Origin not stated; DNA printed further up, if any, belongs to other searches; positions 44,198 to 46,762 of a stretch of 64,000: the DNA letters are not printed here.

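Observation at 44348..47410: Divergent glycyl-radical enzyme + activase embedded in the glycan locus: candidate new GRE chemistry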

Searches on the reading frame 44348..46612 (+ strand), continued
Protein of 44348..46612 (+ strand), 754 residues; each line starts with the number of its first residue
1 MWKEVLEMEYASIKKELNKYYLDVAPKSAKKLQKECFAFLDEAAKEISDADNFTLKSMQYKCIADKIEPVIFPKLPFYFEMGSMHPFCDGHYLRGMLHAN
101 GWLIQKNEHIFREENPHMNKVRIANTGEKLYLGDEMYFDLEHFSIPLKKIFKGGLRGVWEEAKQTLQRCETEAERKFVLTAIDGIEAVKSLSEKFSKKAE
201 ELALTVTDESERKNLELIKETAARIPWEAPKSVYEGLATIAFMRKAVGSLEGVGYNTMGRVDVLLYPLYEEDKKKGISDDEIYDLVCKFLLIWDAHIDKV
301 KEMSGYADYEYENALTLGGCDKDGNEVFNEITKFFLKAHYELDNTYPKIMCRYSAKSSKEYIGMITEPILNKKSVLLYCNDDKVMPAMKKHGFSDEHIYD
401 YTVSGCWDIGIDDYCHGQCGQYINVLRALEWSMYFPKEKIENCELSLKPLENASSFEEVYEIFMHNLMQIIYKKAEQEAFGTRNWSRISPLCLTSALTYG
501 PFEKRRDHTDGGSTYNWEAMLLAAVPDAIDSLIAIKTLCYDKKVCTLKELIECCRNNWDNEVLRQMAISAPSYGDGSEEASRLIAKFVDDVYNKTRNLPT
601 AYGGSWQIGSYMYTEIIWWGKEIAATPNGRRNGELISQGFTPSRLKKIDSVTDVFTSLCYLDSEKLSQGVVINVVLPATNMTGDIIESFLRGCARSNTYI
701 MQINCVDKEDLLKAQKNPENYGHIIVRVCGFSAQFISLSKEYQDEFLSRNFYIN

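Call 21: find_related_loci(query=A1, collection=genome_contigs, flank=10000)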
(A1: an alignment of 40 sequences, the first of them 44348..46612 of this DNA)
Query A1 (754 aa) in genome_contigs; peptide patterns used: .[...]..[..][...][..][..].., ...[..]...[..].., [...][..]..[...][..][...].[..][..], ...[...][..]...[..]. (x = any residue, [..] = any of these).
598 stretches matched a pattern (row limit reached: there are more); 535 encode a relative of the query (tblastn E <= 1e-3); the best 80 are kept; 80 distinct loci.
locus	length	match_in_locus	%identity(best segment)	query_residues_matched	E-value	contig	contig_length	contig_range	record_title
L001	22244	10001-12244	62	5-752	0e+0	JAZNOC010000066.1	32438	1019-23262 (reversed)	MAG: Clostridia bacterium isolate T1900044652_TS20190118.MAGScoT_cleanbin_000137 SGB_1446_k141_2443143, whole genome sho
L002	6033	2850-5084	61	8-752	0e+0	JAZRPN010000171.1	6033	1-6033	MAG: Clostridia bacterium isolate T1900045376_YK20190066.MAGScoT_cleanbin_000010 SGB_6873_k141_2585306, whole genome sho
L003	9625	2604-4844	61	8-754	0e+0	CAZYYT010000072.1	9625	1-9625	MAG TPA_asm: uncultured Oscillospiraceae bacterium isolate SRP192927_co4_613 genome assembly, contig: NODE_17707_length_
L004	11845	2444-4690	53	6-752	0e+0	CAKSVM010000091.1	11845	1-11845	MAG: uncultured Eubacteriales bacterium isolate REFINED_METABAT215_TOP10_CONTIGS_1500_ASSEMBLY_K77_MERGED__Nepal_MoBio_F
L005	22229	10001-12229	46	6-752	0e+0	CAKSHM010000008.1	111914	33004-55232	MAG: uncultured Eubacteriales bacterium isolate REFINED_METABAT215_TOP10_CONTIGS_1500_ASSEMBLY_K77_MERGED__Hadza_MoBio_h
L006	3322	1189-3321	48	13-723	0e+0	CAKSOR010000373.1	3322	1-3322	MAG: uncultured Eubacteriales bacterium isolate REFINED_METABAT215_TOP10_CONTIGS_1500_ASSEMBLY_K77_MERGED__Hadza_MoBio_h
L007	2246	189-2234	47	3-684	0e+0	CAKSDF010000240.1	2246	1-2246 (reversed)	MAG: uncultured Eubacteriales bacterium isolate REFINED_METABAT215_TOP10_CONTIGS_1500_ASSEMBLY_K77_MERGED__Hadza_MoBio_h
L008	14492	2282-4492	44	2-749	0e+0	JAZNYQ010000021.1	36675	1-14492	MAG: Eubacteriales bacterium isolate T1900044775_TS20190241.MAGScoT_cleanbin_000002 SGB_2475_k141_1783888, whole genome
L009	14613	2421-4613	44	8-749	0e+0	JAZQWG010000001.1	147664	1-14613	MAG: Candidatus Scatosoma sp. isolate T1900045166_TC20190160.MAGScoT_cleanbin_000020 SGB_5145_k141_1181509, whole genome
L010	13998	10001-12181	44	10-749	0e+0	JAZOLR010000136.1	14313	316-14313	MAG: Eubacteriales bacterium isolate T1900045652_YK20190346.MAGScoT_cleanbin_000030 SGB_8220_k141_919311, whole genome s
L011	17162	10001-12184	45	10-749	0e+0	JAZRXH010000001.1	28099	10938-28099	MAG: Eubacteriales bacterium isolate T1900044951_TA20190004.MAGScoT_cleanbin_000010 SGB_3658_k141_777384, whole genome s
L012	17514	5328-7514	43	9-749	0e+0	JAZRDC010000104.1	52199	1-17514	MAG: Clostridia bacterium isolate T1900045507_YK20190201.MAGScoT_cleanbin_000003 SGB_7543_k141_302177, whole genome shot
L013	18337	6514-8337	49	145-752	0e+0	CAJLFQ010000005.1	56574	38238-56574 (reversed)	MAG TPA_asm: uncultured Clostridiales bacterium isolate ERR1430500-bin.41 genome assembly, contig: NODE_540_length_56574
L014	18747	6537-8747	43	3-751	0e+0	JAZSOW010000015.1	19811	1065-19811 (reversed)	MAG: Acutalibacteraceae bacterium isolate T1900044547_TS20190013.MAGScoT_cleanbin_000048 SGB_158_k141_154321, whole geno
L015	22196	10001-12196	43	8-751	0e+0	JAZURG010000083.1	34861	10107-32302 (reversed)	MAG: Faecousia sp. isolate T1900044852_TS20190318.MAGScoT_cleanbin_000042 SGB_3033_k141_2347669, whole genome shotgun se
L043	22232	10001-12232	43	7-752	0e+0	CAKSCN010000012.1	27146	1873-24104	MAG: uncultured Eubacteriales bacterium isolate REFINED_METABAT215_TOP10_CONTIGS_1500_ASSEMBLY_K77_MERGED__Hadza_MoBio_h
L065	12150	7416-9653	41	8-752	0e+0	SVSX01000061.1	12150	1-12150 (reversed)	MAG: Oscillospiraceae bacterium isolate SIG680 NODE_87058_length_12150_cov_2.088331, whole genome shotgun sequence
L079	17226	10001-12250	41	8-752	0e+0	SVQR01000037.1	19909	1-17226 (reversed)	MAG: Oscillospiraceae bacterium isolate SIG622 NODE_12249_length_19909_cov_1.344353, whole genome shotgun sequence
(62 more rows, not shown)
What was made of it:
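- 535 relatives were found in species-representative genomes, and the 80 loci kept are all Clostridia MAGs (call 21).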

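Call 33: search_protein_families(library=pfam, alignment_id=A2, max_evalue=0.00001)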
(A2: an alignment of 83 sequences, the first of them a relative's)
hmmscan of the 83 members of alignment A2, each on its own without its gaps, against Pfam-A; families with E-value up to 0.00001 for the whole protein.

A. member 1, L001:12438-13091:+ (217 aa): 1 family
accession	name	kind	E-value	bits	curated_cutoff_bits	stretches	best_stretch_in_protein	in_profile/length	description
PF02397.22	Bac_transf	-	1.7e-59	200.8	27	1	22-201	1-179/179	Bacterial sugar transferase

B. families by the number of members that match (of 83 scanned): 85 families (the first 25 are shown)
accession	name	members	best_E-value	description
PF00144.29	Beta-lactamase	6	9.1e-61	Beta-lactamase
PF04321.23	RmlD_sub_bind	4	1.1e-92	RmlD substrate binding domain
PF16363.11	GDP_Man_Dehyd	4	2.7e-92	GDP-mannose 4,6 dehydratase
PF01370.27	Epimerase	4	2.4e-65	NAD dependent epimerase/dehydratase family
PF00106.31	adh_short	4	1.6e-47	short chain dehydrogenase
PF13561.12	adh_short_C2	4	1.4e-44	Enoyl-(Acyl carrier protein) reductase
PF02719.21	Polysacc_synt_2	4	1e-12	Polysaccharide biosynthesis protein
PF07993.18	NAD_binding_4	4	4.9e-10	Male sterility protein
PF00535.33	Glycos_transf_2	3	1.3e-46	Glycosyl transferase family 2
PF13472.12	Lipase_GDSL_2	3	3.4e-24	GDSL-like Lipase/Acylhydrolase family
PF00657.28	Lipase_GDSL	3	6.3e-15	GDSL-like Lipase/Acylhydrolase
PF00528.27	BPD_transp_1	3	7.4e-15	Binding-protein-dependent transport system inner membrane component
PF00326.27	Peptidase_S9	3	7.2e-14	Prolyl oligopeptidase family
PF00908.23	dTDP_sugar_isom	2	7e-74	dTDP-4-dehydrorhamnose 3,5-epimerase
PF02397.22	Bac_transf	2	4.3e-60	Bacterial sugar transferase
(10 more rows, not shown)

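Call 43: find_encoding_contigs(protein=P0001, flank=10000, max_places=4)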
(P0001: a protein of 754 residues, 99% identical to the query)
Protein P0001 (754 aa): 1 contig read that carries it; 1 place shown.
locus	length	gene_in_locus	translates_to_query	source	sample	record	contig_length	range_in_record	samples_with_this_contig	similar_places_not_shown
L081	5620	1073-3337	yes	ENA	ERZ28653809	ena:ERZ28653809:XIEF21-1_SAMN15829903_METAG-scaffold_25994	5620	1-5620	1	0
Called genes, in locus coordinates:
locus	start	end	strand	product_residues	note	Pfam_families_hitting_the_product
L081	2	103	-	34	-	?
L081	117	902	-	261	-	PF00165:HTH_AraC (weak), PF12833:HTH_18, PF00165:HTH_AraC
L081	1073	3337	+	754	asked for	PF02901:PFL-like, PF01228:Gly_radical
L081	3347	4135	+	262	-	PF13353:Fer4_12, PF04055:Radical_SAM, PF00037:Fer4 (weak), PF12837:Fer4_6 (weak), PF13484:Fer4_16 (weak)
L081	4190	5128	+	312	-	PF00480:ROK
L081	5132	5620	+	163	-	?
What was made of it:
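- The same order occurs in the 99%-identical contig L081 (call 43).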

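Call 44: predict_structure(alignment_id=A1)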
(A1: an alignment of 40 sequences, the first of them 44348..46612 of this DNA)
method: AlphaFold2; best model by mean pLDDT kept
length: 754 residues; sequences in the alignment: 40
mean_pLDDT: 93.4   pTM: 0.93
mean pLDDT of the five models: 93.4, 92.8, 92.7, 92.3, 91.9
residues with pLDDT >= 90: 631; 70-90: 110; 50-70: 12; < 50: 1
segments of 3 or more residues with pLDDT < 50: none
pLDDT, mean of each block of 10 residues (from residue 1): 76 95 96 98 89 97 97 96 91 94 95 92 94 82 93 98 98 98 99 98 96 98 98 98 96 93 98 98 98 89 74 91 95 97 91 97 96 94 96 94 88 87 95 97 97 97 98 94 93 97 96 93 95 98 98 97 96 93 97 96 93 86 95 91 83 91 94 90 96 94 93 93 87 89 83 58
secondary structure, 60 per line:
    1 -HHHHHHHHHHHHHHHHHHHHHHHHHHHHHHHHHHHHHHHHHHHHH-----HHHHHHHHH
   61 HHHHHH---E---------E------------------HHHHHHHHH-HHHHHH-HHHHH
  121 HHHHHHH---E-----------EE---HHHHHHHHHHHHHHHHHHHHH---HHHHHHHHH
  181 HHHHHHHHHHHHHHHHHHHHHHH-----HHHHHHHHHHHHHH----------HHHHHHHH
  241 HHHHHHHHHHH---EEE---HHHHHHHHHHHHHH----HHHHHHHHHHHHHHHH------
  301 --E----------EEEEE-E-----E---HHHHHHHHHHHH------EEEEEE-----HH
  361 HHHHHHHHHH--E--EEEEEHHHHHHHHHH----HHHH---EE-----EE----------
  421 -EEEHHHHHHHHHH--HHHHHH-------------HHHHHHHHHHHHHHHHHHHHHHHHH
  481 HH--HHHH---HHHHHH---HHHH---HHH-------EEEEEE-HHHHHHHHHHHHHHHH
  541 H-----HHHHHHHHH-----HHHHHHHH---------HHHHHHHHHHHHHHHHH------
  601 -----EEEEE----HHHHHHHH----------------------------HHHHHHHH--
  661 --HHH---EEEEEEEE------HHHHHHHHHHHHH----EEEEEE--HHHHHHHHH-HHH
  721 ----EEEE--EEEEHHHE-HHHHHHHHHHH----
elements in order (helices of 4 or more, strands of 3 or more residues): H2-46 H52-66 H99-107 H109-114 H116-127 H148-168 H172-203 H209-222 H233-251 E255-257 H261-274 H279-294 E314-318 H330-341 E348-353 H359-370 E376-380 H381-390 H395-398 E422-424 H425-434 H437-442 H456-482 H485-488 H492-497 H501-504 E518-523 H525-541 H547-555 H561-568 H578-594 E606-610 H615-622 H651-658 E669-676 H683-695 E700-705 H708-716 E725-728 E731-734 H740-750
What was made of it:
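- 44348..46612 (+): Glycyl-radical enzyme, 754 aa. Key residues are Gly730 (46535-46537), Cys406 (45563-45565), Trp407, Asp408, His142 (44771-44773), Glu310 and Glu312 (45275-45283), Tyr422, Tyr613, Glu615 and Arg630. The AF2 model has pLDDT 93.4 and pTM 0.93 (call 44).
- The fold is predicted with high confidence (call 44).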

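Call 49: fold_search(model_id=the predicted structure, library=pdb)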
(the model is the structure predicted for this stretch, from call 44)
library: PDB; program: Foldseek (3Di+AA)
matches with E <= 10: 254; with E <= 0.001: 65
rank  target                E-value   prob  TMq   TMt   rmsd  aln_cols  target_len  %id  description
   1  1r8w_A                2.0e-41  1.00  0.84  0.80   4.2       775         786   22  Native structure of the B12-independent glycerol dehydratase from clostridium butyricum (released 2004-06-01)
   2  5fau_A                5.2e-40  1.00  0.83  0.79   4.5       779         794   21  wild-type choline TMA lyase in complex with choline (released 2016-09-28)
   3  9f3x_C                6.5e-40  1.00  0.81  0.78   5.9       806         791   22  CutC choline lyase in complex with cyclopropylcholine (released 2024-05-08)
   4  6nd3_D                9.4e-40  1.00  0.85  0.81   4.3       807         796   20  wild-type choline TMA lyase in complex with betaine aldehyde (released 2019-01-16)
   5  6vue_B                1.0e-39  1.00  0.84  0.79   5.3       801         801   21  wild-type choline TMA lyase in complex with 1-methyl-1,2,3,6-tetrahydropyridin-3-ol (released 2020-11-04)
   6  6vxc_A                1.3e-39  1.00  0.84  0.80   5.5       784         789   22  Crystal structure of hydroxyproline dehydratase (HypD) from Clostridioides difficile (released 2020-04-08)
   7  6vue_A                1.4e-39  1.00  0.83  0.79   4.5       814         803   21  wild-type choline TMA lyase in complex with 1-methyl-1,2,3,6-tetrahydropyridin-3-ol (released 2020-11-04)
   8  5a0u_H                1.5e-39  1.00  0.81  0.77   5.4       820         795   21  Structure of CutC choline lyase choline bound form from Klebsiella pneumoniae. (released 2015-07-29)
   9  5faw_B                1.9e-39  1.00  0.83  0.78   4.4       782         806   21  T502A mutant of choline TMA-lyase (released 2016-09-28)
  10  5faw_A                3.1e-39  1.00  0.83  0.78   5.5       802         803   20  T502A mutant of choline TMA-lyase (released 2016-09-28)
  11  5kdp_C                3.3e-39  1.00  0.84  0.79   4.4       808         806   21  E491A mutant of choline TMA-lyase (released 2016-09-28)
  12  8yjo_A                3.4e-39  1.00  0.81  0.80   4.9       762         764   21  Structure of E. coli glycyl radical enzyme PflD with bound malonate (released 2024-10-02)
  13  5kdp_A                3.9e-39  1.00  0.83  0.78   5.3       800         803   21  E491A mutant of choline TMA-lyase (released 2016-09-28)
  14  5fay_A                3.9e-39  1.00  0.81  0.77   5.6       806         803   20  Y208F mutant of choline TMA-lyase (released 2016-09-28)
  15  9ht9_A                5.6e-39  1.00  0.82  0.78   4.7       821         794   21  CutC in complex with inhibitor1 (released 2026-01-14)
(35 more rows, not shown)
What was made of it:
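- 44348..46612 (+): Foldseek gives TM 0.79-0.85 to GD, CutC, HypD, PflD and PD (call 49).
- On Glycyl radical enzyme superfamily (PFL-like, IPR004184): The AF2 model has pLDDT 93.4, and Foldseek gives TM 0.79-0.85 to more than 40 GRE chains (calls 44, 49).
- Closest known: B12-independent glycerol dehydratase. Same: It has the same ten-stranded barrel with Gly and Cys finger loops (TM 0.79-0.85, call 49) and the same C-terminal glycyl radical domain.
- Confident GRE fold: calls 44 and 49.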
